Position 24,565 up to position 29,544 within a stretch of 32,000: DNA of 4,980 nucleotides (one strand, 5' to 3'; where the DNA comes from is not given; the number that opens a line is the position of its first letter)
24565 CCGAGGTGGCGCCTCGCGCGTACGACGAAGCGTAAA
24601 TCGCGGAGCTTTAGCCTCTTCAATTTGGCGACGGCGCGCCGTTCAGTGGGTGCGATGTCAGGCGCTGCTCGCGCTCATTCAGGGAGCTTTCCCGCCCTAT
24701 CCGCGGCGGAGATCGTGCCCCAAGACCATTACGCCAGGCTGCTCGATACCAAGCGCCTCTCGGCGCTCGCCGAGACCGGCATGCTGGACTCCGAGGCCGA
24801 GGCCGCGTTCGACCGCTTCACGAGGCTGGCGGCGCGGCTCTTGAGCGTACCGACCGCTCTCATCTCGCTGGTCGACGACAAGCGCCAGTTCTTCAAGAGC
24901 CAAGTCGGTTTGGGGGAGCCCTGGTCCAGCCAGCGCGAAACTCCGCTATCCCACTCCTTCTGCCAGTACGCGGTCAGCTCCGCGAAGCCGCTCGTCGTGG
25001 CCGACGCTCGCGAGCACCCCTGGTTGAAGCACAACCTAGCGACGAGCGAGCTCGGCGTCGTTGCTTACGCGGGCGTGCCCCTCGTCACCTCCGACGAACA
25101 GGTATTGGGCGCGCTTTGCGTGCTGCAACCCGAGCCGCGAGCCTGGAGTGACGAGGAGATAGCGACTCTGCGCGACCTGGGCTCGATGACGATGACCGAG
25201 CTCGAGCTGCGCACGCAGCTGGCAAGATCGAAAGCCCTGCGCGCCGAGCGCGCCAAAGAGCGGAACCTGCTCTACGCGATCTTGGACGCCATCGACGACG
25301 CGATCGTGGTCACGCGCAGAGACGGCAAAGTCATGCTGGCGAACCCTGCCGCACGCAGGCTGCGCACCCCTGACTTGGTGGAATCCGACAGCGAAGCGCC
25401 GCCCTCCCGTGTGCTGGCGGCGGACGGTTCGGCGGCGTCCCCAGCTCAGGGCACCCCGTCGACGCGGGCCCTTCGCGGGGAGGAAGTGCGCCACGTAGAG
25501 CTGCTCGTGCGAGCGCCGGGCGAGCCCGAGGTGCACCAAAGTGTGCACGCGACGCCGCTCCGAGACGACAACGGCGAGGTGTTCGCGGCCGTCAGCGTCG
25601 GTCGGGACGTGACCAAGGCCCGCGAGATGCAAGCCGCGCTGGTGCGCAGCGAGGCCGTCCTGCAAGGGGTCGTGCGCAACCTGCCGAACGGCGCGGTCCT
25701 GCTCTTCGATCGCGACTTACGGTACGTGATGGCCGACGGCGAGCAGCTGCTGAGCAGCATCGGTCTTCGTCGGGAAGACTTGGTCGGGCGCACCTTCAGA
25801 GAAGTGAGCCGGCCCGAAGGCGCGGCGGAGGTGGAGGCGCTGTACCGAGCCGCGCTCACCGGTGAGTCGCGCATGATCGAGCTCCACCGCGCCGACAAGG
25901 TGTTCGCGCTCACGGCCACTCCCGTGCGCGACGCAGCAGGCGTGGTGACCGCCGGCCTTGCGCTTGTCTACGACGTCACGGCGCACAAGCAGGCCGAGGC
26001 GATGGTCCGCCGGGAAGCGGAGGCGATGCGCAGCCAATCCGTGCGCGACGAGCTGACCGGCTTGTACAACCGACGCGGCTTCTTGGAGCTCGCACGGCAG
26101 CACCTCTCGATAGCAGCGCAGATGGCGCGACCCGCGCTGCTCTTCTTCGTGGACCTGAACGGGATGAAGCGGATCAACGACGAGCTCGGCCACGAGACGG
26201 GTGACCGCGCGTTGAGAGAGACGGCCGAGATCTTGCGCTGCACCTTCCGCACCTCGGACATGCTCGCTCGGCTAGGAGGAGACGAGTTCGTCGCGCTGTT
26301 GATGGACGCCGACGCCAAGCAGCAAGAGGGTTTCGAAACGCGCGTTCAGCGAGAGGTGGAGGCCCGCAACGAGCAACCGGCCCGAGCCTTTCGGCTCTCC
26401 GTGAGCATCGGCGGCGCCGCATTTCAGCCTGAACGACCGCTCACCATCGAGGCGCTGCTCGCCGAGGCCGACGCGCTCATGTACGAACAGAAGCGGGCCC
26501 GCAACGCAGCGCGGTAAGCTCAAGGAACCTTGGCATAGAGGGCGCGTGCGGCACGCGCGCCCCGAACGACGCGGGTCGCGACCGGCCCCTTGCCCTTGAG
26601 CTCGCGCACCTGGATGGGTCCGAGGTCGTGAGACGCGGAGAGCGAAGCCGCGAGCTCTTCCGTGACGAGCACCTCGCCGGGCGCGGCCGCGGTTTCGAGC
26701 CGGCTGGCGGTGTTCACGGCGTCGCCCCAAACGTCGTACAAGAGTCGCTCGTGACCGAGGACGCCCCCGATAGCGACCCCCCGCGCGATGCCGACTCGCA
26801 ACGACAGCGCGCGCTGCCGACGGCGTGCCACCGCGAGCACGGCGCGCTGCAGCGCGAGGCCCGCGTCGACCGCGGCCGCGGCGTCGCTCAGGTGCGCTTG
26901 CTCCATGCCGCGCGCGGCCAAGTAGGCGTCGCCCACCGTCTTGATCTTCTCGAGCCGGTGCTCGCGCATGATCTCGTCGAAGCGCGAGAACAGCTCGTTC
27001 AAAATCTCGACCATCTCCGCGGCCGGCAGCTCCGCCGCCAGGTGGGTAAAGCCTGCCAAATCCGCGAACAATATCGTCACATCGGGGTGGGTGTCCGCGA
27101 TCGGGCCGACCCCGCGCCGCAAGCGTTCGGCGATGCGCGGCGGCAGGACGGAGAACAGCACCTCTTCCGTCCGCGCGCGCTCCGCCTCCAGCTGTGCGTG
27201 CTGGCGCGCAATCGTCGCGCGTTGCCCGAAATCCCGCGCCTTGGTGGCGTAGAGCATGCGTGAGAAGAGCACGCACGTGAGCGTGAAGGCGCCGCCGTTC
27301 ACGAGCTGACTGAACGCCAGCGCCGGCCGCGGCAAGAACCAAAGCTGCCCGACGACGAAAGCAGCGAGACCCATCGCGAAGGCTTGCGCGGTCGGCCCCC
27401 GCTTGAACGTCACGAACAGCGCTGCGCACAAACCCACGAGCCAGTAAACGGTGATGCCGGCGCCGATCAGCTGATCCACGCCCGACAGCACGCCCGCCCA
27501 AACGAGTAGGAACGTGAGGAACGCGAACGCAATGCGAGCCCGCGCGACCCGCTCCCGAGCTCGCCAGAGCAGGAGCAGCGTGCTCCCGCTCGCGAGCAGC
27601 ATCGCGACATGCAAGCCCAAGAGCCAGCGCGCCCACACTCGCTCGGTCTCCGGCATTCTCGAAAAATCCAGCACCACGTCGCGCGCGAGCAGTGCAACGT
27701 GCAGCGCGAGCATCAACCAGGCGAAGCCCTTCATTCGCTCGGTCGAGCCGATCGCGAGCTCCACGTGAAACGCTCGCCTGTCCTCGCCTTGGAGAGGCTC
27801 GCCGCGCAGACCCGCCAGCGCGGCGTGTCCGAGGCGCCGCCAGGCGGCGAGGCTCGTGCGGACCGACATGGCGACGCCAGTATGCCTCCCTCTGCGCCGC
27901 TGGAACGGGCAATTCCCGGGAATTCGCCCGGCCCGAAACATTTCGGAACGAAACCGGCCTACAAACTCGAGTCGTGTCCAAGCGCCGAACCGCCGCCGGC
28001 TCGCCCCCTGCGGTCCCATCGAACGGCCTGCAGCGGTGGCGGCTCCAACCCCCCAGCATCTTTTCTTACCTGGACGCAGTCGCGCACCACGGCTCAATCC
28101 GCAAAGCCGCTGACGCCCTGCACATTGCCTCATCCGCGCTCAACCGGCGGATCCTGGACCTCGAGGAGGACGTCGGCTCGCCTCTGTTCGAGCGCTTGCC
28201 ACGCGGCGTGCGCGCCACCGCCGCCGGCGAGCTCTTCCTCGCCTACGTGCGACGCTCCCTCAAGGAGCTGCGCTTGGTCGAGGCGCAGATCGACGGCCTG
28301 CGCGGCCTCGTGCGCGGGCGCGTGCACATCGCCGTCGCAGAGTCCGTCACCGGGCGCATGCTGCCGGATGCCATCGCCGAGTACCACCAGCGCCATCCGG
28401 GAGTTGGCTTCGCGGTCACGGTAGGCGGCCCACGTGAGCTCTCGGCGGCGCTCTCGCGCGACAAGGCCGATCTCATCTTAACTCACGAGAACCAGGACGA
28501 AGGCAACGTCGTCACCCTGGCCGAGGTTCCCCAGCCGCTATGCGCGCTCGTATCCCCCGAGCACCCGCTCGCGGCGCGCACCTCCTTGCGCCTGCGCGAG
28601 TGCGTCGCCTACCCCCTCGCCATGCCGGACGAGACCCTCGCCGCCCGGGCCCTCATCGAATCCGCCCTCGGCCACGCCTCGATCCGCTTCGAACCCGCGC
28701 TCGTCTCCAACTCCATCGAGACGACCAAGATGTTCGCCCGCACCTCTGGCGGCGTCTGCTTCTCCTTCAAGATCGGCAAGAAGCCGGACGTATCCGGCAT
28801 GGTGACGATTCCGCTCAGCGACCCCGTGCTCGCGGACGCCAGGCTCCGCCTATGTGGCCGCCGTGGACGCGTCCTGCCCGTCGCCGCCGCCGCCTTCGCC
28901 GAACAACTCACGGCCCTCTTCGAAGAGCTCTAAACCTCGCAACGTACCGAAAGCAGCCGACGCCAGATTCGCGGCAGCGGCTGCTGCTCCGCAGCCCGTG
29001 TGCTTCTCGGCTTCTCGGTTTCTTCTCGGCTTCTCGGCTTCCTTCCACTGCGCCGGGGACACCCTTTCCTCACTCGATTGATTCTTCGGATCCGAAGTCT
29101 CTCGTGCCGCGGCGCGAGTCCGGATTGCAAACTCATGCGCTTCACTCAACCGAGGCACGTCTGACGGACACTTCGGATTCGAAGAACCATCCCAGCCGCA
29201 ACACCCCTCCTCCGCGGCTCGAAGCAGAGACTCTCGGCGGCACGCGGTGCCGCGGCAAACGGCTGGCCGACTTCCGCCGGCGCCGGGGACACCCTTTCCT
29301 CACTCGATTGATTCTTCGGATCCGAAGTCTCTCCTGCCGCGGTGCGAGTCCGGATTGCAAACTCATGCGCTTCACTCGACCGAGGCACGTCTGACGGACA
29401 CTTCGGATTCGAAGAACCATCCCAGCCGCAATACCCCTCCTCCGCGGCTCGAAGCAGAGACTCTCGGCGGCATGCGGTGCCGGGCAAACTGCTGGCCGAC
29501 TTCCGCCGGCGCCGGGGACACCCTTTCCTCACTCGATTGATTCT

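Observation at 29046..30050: Second non-coding tandem array (about 220-240-bp units) built around a perfect 14-bp palindrome, in a 1.7-kb gene-free gap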

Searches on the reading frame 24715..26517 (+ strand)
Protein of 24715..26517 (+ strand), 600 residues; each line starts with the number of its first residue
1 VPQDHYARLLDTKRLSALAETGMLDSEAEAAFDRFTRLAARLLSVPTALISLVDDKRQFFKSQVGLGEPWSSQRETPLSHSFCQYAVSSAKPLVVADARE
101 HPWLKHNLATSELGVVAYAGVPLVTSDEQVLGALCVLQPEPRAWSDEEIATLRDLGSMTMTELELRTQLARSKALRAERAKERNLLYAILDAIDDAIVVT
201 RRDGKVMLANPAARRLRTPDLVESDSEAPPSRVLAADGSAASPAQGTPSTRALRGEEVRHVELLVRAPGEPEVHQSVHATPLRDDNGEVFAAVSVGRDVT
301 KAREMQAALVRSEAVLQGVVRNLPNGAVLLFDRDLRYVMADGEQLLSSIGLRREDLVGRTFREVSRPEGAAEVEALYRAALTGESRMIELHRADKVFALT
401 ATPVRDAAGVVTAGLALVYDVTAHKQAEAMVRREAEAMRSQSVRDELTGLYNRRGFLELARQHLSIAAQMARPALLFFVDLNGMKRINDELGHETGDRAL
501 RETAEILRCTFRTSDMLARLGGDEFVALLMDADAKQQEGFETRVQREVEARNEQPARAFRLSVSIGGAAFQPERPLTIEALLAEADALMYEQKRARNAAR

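Call 17: search_protein_families(library=pfam, proteins=[window:24715-26517:+])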
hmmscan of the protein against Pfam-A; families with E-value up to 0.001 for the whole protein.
window:24715-26517:+ (600 aa): 8 families
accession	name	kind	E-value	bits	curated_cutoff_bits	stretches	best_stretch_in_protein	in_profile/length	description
PF00990.26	GGDEF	-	7.7e-36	123.7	23.8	1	443-596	2-158/161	Diguanylate cyclase, GGDEF domain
PF08448.16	PAS_4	-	1.6e-25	89.9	23.1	2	327-425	7-109/110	PAS fold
PF01590.32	GAF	-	1.4e-19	71.4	22.4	1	28-159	2-129/133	GAF domain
PF13185.12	GAF_2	-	8.6e-14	52.3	28.6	1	29-157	5-129/136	GAF domain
PF13426.13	PAS_9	-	6.3e-11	42.9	27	1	194-301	1-103/103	PAS domain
PF00989.32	PAS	-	3.4e-10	40.4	22.6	1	186-216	3-33/113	PAS fold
PF13492.12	GAF_3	-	0.00021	22.1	27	1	38-161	12-125/129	GAF domain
PF13188.13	PAS_8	-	0.00034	20.8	21.8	0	185-216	2-33/65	PAS domain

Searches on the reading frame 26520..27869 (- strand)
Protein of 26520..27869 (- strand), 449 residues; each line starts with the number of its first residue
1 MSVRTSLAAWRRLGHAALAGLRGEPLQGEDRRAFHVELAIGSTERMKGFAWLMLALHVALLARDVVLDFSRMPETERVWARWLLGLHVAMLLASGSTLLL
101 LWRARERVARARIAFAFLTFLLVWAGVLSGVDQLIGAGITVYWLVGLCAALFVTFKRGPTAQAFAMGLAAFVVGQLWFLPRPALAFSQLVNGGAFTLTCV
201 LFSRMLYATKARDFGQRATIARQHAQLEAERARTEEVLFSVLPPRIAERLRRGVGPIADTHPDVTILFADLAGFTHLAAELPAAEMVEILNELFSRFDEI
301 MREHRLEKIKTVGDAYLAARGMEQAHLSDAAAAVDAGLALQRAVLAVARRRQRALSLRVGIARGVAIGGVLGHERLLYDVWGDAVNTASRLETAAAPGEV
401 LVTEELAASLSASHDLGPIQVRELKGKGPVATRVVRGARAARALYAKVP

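Call 17: search_protein_families(library=pfam, proteins=[window:26520-27869:-])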
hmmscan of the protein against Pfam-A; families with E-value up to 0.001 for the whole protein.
window:26520-27869:- (449 aa): 1 family
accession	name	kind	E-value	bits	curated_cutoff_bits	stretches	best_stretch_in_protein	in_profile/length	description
PF00211.25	Guanylate_cyc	-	1.3e-44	152.4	21.9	1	259-434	4-180/183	Adenylate and Guanylate cyclase catalytic domain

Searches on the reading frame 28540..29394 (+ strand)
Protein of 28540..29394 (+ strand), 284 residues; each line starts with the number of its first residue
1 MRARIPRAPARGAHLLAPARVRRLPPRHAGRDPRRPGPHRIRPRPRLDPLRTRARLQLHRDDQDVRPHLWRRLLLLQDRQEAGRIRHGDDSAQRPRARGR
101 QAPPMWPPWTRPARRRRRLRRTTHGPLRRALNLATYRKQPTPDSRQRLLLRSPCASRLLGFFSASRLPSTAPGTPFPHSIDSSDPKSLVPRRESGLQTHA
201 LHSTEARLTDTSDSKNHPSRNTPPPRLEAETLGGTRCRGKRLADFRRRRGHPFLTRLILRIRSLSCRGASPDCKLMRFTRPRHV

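Call 47: search_protein_families(library=pfam, proteins=[window:28540-29394:+], max_evalue=0.1)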
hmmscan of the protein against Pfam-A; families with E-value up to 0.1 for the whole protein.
window:28540-29394:+ (284 aa): 0 families
